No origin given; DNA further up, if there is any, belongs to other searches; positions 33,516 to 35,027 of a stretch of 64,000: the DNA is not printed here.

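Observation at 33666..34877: Very haem-dense periplasmic cytochrome: 14 CxxCH motifs in 403 residues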

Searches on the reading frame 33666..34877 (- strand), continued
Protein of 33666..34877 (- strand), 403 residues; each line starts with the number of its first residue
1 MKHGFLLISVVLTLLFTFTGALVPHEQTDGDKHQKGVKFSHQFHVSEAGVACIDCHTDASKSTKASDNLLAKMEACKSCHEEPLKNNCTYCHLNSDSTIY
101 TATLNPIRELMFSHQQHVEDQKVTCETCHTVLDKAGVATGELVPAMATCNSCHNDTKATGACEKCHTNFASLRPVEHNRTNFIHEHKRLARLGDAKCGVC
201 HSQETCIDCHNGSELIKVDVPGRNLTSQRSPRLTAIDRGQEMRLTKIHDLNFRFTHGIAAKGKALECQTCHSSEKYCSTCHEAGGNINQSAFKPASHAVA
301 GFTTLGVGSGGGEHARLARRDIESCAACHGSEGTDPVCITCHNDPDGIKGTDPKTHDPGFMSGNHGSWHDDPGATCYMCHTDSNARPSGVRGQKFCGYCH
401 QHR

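Call 29: search_solved_structures(query=A2, max_evalue=0.1, show_alignments=3)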
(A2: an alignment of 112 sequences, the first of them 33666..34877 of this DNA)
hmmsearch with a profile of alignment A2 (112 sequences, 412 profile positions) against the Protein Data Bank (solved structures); distinct sequences matched with E-value up to 0.1: 39.
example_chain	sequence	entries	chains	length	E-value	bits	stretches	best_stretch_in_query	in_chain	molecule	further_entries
3ov0_A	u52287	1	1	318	1.3e-29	106.6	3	48-180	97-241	Cytochrome c family protein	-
8k9e_A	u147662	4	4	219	7.1e-16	61.3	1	16-170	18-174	Cytochrome c7-like domain-containing protein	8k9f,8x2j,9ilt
6lod_A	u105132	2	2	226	1.5e-14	56.9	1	50-212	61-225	MULTIHEME_CYTC domain-containing protein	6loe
3ouq_A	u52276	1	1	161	3.2e-13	52.6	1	41-179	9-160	Cytochrome c family protein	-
6f0k_A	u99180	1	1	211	8.9e-13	51.1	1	50-212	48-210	Cytochrome c family protein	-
6btm_A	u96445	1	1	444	1.5e-12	50.4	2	116-212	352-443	Alternative Complex III subunit A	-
3t6d_C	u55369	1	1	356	2.5e-08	36.5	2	93-168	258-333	Photosynthetic reaction center cytochrome c subunit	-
9j2f_C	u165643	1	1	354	3.9e-08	35.8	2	93-168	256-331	Photosynthetic reaction center cytochrome c subunit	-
6et5_C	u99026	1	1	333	1.7e-07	33.7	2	96-142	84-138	Photosynthetic reaction center cytochrome c subunit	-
1vrn_C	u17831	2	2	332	1.7e-07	33.7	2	96-142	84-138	Photosynthetic reaction center cytochrome c subunit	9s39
1dxr_C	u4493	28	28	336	1.8e-07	33.7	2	96-142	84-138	PHOTOSYNTHETIC REACTION CENTER CYTOCHROME C SUBUNIT | PHOTOSYNTHETIC REACTION CENTER | Photosynthetic reaction center cytochrome C subunit precursor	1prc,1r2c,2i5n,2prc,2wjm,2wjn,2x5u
2jbl_C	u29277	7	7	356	2.1e-07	33.4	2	96-142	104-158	PHOTOSYNTHETIC REACTION CENTER CYTOCHROME C SUBUNIT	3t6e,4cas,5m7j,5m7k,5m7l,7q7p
1ehj_A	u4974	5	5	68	3.5e-06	29.4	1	115-178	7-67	CYTOCHROME C7 | CYTOCHROME C551.5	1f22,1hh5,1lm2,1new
1kwj_A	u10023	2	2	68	5.2e-06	28.8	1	115-178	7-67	cytochrome c7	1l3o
4hb6_A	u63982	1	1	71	1.8e-05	27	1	43-104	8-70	PpcA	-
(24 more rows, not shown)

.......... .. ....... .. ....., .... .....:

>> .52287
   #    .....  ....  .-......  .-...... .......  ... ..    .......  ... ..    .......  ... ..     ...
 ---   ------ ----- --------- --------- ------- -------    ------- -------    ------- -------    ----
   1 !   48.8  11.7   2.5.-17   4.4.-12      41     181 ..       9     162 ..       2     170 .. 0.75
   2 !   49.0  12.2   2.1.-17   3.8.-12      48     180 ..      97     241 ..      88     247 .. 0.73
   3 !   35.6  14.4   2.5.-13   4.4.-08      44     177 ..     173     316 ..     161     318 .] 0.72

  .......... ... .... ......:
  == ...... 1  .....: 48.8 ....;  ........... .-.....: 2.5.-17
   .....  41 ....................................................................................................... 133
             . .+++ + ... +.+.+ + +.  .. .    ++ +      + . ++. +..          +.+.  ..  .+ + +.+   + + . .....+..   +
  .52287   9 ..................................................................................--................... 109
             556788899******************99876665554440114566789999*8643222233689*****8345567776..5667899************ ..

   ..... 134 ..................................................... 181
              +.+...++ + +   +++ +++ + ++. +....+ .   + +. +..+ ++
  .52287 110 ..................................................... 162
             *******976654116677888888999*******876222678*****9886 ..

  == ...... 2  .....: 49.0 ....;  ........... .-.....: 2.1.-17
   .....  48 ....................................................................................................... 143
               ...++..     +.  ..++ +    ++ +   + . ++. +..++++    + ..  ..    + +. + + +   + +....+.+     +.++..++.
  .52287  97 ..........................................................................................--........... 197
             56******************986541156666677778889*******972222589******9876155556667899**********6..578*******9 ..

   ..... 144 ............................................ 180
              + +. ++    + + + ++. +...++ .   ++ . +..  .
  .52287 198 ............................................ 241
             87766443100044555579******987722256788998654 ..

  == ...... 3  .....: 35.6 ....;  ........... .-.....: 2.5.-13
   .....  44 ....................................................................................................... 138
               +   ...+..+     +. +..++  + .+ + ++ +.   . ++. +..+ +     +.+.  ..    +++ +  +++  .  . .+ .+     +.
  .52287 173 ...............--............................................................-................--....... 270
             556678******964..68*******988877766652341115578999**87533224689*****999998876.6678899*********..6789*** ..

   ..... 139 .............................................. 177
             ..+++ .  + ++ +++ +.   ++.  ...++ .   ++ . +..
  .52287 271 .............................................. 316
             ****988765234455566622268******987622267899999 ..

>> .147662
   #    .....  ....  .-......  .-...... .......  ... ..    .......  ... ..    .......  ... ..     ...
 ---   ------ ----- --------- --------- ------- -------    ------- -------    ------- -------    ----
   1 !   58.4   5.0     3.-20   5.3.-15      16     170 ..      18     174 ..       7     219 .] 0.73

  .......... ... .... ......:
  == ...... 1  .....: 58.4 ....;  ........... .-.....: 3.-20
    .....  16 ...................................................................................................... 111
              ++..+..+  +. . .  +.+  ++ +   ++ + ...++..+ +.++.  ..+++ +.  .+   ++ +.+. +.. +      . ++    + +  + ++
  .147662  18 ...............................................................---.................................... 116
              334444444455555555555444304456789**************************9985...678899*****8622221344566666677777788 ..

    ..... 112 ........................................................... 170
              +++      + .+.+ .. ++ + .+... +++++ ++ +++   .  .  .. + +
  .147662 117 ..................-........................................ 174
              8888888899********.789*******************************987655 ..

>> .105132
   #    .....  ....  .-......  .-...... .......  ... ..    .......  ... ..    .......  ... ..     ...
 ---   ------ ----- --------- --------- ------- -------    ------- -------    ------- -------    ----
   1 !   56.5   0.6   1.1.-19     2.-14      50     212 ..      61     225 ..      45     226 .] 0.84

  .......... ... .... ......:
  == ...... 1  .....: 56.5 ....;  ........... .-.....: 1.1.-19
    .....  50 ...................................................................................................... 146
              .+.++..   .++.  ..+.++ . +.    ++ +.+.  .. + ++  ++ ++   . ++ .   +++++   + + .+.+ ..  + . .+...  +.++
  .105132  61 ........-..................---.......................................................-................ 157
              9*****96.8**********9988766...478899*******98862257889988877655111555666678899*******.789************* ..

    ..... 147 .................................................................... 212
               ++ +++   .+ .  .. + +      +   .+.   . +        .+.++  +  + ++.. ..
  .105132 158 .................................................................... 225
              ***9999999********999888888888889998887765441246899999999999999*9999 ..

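Call 32: list_cluster_members(proteins=[P0001, P0009, P0040, P0117])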
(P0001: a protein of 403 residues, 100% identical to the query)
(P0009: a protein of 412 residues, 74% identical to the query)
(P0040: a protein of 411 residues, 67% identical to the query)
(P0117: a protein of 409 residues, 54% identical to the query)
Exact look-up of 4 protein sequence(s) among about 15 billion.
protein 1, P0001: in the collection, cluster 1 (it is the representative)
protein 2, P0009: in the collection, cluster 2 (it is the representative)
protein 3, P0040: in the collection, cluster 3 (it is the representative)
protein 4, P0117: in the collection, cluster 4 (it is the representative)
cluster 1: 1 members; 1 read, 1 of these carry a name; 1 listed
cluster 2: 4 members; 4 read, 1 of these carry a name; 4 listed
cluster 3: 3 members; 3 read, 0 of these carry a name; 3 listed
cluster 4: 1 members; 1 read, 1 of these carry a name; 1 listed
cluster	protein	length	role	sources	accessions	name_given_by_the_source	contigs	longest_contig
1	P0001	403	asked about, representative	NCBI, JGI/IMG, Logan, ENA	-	hypothetical protein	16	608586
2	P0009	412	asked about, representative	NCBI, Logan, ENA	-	-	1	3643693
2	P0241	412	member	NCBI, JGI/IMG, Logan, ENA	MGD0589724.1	MAG: cytochrome c3 family protein [Bacteroidota bacterium] | hypothetical protein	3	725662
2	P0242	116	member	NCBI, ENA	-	-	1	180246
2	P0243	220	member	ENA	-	-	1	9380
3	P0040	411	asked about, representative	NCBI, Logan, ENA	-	-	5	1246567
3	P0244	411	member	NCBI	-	-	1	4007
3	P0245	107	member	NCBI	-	-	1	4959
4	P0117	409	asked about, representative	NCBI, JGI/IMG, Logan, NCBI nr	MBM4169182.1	MAG: cytochrome c3 family protein [Ignavibacteria bacterium] | cytochrome c3 family protein [Ignavibacteria bacterium]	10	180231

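Call 33: find_encoding_contigs(protein=P0001, flank=10000, max_places=3)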
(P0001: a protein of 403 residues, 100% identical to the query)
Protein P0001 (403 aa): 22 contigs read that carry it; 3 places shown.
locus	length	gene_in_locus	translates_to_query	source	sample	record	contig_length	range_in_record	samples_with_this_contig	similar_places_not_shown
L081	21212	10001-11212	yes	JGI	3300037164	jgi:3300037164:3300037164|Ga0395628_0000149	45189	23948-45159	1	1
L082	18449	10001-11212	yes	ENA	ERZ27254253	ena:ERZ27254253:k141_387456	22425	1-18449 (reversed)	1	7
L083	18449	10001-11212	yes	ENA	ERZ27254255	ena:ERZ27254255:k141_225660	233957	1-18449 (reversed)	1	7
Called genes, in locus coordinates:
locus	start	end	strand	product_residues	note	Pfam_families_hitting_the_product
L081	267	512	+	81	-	PF13187:Fer4_9 (faint), PF00037:Fer4 (faint), PF12797:Fer4_2 (faint), PF13237:Fer4_10 (faint), PF12838:Fer4_7, PF13484:Fer4_16 (faint), PF14697:Fer4_21 (weak)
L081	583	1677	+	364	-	PF01855:POR_N, PF02780:Transketolase_C (weak), PF17147:PFOR_II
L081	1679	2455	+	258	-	PF02775:TPP_enzyme_C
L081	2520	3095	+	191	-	PF01558:POR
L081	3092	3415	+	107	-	-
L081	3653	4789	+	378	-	PF05222:AlaDh_PNT_N, PF01262:AlaDh_PNT_C, PF02826:2-Hacid_dh_C, PF02254:TrkA_N (faint)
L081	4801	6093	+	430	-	PF02550:AcetylCoA_hydro, PF13336:AcetylCoA_hyd_C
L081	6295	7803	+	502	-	PF03264:Cytochrom_NNT, PF14537:Cytochrom_c3_2 (faint)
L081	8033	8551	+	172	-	PF02085:Cytochrom_CIII (faint), PF14522:Cytochrome_C7 (faint), PF13435:Cytochrome_C554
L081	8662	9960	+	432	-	-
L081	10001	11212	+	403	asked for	PF02085:Cytochrom_CIII (faint), PF14522:Cytochrome_C7 (weak), PF14537:Cytochrom_c3_2 (faint), PF22113:Mtrc-MtrF_II-IV_dom (faint), PF14522:Cytochrome_C7 (weak)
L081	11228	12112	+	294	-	-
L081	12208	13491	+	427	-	PF14522:Cytochrome_C7 (faint), PF02335:Cytochrom_C552 (faint), PF22113:Mtrc-MtrF_II-IV_dom (weak)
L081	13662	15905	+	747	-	PF01578:Cytochrom_C_asm, PF16327:CcmF_C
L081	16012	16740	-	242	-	-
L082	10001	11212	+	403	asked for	PF02085:Cytochrom_CIII (faint), PF14522:Cytochrome_C7 (weak), PF14537:Cytochrom_c3_2 (faint), PF22113:Mtrc-MtrF_II-IV_dom (faint), PF14522:Cytochrome_C7 (weak)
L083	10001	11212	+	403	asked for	PF02085:Cytochrom_CIII (faint), PF14522:Cytochrome_C7 (weak), PF14537:Cytochrom_c3_2 (faint), PF22113:Mtrc-MtrF_II-IV_dom (faint), PF14522:Cytochrome_C7 (weak)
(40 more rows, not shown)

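Call 34: fold_search(model_id=the predicted structure, library=pdb)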
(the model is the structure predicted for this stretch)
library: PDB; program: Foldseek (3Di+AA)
matches with E <= 10: 3; with E <= 0.001: 1
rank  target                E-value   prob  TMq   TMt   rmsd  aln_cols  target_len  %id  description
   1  6btm_A                1.8e-04  1.00  0.19  0.32  13.1       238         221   19  Structure of Alternative Complex III from Flavobacterium johnsoniae (Wild Type) (released 2018-05-09)
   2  8k9e_A                5.4e-03  0.98  0.21  0.35  12.8       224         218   20  Cryo-EM structure of the photosynthetic alternative complex III from Chloroflexus aurantiacus at 3.3 angstrom (released 2024-03-06)
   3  6lod_A                8.1e-03  0.95  0.20  0.34  12.8       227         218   22  Cryo-EM structure of the air-oxidized photosynthetic alternative complex III from Roseiflexus castenholzii (released 2020-11-04)
